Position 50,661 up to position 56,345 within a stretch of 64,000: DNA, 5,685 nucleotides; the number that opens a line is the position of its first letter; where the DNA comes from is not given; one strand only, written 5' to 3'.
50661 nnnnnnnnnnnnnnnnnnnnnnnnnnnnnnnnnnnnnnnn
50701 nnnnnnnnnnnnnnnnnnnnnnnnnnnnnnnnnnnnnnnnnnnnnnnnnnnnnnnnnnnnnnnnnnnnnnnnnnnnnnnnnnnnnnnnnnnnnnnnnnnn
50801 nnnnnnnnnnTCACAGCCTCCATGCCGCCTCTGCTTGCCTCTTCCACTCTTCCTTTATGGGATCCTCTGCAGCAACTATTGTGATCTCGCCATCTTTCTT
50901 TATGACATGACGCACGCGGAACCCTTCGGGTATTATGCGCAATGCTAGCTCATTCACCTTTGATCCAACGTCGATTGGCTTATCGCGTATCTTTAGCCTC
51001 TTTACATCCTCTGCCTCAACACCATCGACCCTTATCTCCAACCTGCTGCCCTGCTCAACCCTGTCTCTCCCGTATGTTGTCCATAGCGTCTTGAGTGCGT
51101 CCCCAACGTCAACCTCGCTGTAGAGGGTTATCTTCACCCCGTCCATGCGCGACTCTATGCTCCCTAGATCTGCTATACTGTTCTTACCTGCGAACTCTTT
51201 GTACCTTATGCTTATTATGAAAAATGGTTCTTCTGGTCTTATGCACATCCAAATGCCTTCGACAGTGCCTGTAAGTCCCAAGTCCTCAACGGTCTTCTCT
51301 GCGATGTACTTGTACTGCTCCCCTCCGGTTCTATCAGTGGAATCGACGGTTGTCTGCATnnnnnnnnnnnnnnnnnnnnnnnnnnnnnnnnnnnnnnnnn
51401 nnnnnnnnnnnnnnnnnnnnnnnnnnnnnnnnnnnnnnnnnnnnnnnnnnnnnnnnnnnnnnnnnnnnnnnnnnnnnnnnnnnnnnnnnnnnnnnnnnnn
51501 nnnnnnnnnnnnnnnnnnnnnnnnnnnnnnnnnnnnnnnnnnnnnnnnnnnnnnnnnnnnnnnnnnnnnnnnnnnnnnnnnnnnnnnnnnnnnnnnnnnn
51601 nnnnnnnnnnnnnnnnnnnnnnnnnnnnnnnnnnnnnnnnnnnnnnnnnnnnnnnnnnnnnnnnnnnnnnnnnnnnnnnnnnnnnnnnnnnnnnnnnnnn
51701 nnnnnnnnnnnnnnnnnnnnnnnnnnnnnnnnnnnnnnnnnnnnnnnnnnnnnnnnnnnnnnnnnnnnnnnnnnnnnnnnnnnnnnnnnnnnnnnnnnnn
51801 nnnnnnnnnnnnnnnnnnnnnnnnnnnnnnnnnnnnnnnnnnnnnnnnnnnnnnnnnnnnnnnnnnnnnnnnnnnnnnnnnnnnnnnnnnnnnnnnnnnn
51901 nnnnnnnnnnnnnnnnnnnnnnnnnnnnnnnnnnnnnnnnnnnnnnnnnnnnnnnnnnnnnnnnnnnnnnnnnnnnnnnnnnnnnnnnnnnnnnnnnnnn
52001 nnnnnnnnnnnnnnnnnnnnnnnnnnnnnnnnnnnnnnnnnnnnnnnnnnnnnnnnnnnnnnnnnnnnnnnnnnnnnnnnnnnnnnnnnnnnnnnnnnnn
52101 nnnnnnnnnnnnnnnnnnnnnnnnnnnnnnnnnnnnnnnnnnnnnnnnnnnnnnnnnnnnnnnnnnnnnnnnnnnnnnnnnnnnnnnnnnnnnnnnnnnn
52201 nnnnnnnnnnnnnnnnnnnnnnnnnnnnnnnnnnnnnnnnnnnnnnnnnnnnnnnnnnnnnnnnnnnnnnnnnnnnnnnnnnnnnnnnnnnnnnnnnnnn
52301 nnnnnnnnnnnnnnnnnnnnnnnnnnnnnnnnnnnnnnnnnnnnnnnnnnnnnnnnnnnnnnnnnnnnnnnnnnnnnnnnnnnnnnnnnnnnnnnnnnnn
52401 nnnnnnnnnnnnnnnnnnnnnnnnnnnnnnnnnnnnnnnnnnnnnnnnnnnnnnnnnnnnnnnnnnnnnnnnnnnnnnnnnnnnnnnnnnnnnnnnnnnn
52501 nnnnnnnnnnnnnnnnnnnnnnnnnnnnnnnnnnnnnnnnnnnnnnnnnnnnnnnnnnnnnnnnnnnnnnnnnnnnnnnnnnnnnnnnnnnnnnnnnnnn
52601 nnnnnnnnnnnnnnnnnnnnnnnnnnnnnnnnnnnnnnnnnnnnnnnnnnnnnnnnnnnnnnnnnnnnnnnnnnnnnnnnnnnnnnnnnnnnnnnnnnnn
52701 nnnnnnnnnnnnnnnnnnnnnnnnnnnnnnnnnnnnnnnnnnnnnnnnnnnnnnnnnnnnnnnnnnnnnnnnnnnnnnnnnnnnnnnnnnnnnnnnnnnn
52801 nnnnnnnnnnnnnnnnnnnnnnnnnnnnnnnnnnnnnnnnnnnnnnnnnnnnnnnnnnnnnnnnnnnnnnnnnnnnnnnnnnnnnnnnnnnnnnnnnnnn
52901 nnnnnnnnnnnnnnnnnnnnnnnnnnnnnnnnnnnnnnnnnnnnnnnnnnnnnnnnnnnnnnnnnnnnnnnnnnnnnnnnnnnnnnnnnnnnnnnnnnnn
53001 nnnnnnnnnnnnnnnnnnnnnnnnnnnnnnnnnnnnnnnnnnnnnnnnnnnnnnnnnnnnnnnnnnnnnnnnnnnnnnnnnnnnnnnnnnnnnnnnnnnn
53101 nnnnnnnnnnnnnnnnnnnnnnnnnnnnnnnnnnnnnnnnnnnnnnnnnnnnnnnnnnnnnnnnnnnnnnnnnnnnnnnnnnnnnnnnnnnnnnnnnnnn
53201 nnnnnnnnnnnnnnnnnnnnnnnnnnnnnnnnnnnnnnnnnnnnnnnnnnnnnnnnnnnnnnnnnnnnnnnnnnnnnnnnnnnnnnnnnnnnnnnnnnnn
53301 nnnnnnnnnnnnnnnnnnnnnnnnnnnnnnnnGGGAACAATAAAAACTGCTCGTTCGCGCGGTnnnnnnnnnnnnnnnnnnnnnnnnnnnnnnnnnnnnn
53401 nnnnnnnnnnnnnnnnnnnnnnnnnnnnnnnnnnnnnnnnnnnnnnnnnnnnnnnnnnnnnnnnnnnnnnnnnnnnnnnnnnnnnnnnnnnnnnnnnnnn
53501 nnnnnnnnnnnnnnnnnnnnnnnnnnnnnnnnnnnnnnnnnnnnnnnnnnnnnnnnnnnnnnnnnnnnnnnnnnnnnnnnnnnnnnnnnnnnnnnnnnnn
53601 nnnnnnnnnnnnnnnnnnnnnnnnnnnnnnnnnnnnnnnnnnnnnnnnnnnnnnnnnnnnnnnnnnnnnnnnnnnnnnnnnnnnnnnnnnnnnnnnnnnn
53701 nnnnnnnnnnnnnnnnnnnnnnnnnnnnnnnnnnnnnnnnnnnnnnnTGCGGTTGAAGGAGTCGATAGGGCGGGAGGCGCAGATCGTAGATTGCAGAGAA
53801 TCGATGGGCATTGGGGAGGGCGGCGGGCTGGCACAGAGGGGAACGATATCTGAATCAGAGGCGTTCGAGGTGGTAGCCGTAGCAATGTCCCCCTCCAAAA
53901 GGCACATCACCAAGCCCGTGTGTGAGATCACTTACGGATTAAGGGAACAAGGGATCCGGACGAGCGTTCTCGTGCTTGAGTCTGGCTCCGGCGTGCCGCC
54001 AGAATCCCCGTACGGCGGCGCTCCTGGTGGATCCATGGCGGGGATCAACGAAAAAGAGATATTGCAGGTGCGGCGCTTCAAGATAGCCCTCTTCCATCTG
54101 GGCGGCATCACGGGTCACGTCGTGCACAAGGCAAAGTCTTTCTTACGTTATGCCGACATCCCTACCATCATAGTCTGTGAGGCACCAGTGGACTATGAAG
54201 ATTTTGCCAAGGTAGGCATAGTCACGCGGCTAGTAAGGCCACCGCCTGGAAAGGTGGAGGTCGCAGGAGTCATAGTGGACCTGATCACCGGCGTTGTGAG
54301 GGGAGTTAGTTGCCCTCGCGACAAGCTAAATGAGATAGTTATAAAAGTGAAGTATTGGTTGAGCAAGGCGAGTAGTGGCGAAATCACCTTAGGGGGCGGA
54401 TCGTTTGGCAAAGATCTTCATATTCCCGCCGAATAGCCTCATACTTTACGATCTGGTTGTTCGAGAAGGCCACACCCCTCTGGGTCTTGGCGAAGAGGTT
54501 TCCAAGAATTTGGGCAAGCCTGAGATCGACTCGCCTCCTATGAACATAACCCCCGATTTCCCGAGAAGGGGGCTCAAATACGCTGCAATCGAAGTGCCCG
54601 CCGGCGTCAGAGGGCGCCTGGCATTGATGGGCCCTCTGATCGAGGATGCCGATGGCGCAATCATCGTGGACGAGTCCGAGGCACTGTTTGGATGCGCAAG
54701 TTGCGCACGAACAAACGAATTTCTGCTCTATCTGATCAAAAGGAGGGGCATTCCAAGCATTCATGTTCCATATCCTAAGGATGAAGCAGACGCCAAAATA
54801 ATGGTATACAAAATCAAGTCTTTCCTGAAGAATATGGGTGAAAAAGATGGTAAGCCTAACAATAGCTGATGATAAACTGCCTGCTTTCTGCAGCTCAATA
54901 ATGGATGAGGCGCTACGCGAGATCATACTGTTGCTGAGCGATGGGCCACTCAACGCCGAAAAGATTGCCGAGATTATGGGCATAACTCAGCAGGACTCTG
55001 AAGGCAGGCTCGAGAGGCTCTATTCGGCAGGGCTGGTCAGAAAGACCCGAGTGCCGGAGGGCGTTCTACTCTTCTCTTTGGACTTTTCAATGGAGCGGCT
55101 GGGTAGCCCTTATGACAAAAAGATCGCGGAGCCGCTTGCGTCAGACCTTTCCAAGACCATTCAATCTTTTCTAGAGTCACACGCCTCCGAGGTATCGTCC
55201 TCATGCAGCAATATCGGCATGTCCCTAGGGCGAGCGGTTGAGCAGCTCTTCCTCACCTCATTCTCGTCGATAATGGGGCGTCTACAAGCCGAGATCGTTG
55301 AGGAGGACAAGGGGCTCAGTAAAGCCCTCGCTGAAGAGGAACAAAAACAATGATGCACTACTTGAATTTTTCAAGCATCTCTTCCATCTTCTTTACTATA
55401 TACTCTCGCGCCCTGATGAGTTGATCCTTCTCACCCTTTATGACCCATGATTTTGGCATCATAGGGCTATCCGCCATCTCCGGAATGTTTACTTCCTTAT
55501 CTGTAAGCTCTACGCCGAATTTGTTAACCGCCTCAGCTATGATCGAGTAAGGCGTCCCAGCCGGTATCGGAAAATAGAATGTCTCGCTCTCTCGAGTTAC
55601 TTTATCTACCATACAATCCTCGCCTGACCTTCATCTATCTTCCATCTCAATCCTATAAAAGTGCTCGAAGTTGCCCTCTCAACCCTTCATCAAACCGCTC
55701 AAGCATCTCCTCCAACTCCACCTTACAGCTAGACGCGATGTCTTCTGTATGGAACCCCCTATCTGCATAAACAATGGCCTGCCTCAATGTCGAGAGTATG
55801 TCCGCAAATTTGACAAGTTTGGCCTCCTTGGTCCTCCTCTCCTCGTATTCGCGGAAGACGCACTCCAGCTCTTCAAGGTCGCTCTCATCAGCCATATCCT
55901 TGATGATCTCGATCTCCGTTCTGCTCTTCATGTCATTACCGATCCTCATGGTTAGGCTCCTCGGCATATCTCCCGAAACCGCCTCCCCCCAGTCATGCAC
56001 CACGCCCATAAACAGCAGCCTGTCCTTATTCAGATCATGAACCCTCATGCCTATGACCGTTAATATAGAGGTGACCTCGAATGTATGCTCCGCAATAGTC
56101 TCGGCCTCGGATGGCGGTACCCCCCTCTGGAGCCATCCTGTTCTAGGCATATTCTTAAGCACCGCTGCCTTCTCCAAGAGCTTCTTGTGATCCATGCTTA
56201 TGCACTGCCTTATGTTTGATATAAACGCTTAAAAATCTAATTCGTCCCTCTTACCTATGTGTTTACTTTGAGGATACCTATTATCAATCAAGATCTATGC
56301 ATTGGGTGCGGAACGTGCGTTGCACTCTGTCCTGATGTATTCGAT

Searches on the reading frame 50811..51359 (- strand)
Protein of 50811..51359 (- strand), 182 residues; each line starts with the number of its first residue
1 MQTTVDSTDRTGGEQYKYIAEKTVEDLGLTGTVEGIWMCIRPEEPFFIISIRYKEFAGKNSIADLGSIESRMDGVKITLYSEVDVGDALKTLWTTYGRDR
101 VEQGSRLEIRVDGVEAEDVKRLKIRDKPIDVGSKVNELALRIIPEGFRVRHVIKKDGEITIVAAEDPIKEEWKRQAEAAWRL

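Call 89: search_protein_families(library=pfam, proteins=[window:50811-51359:-], max_evalue=0.00001)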
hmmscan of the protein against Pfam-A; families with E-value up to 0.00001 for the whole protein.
window:50811-51359:- (182 aa): 1 family
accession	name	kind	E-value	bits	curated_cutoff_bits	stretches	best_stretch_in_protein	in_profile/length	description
PF09886.14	DUF2113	-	9.8e-42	142.9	27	1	4-178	2-177/183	Uncharacterized protein conserved in archaea (DUF2113)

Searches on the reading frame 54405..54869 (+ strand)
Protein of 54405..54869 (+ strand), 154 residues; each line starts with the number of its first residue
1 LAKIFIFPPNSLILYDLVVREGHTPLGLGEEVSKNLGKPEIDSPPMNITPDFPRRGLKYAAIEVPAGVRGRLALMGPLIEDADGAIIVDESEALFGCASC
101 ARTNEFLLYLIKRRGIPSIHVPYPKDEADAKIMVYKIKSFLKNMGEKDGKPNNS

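Call 3: search_protein_families(library=pfam, proteins=[window:54405-54869:+], max_evalue=0.01)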
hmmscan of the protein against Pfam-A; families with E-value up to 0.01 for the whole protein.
window:54405-54869:+ (154 aa): 1 family
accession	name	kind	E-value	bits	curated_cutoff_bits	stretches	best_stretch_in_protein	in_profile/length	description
PF09885.14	DUF2112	-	9.8e-58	194.6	25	1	2-143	1-142/143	Uncharacterized protein conserved in archaea (DUF2112)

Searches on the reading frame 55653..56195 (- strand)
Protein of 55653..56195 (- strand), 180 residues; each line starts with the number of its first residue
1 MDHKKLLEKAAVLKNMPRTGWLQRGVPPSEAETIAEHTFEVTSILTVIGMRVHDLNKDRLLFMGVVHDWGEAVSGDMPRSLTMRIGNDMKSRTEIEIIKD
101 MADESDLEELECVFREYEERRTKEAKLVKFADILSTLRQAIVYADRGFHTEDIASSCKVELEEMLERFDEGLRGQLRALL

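Call 3: search_protein_families(library=pfam, proteins=[window:55653-56195:-], max_evalue=0.01)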
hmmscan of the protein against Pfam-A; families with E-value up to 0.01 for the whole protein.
window:55653-56195:- (180 aa): 3 families
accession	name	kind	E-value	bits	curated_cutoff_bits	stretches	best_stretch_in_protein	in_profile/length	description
PF13023.12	HD_3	-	8.5e-20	71.7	22.5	1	12-154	3-147/165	HD domain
PF12917.13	YfbR-like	-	4.6e-11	43.2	25.9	1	29-141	21-142/182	5'-deoxynucleotidase YfbR-like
PF01966.28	HD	-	3.3e-09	37.5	22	1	35-136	2-115/116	HD domain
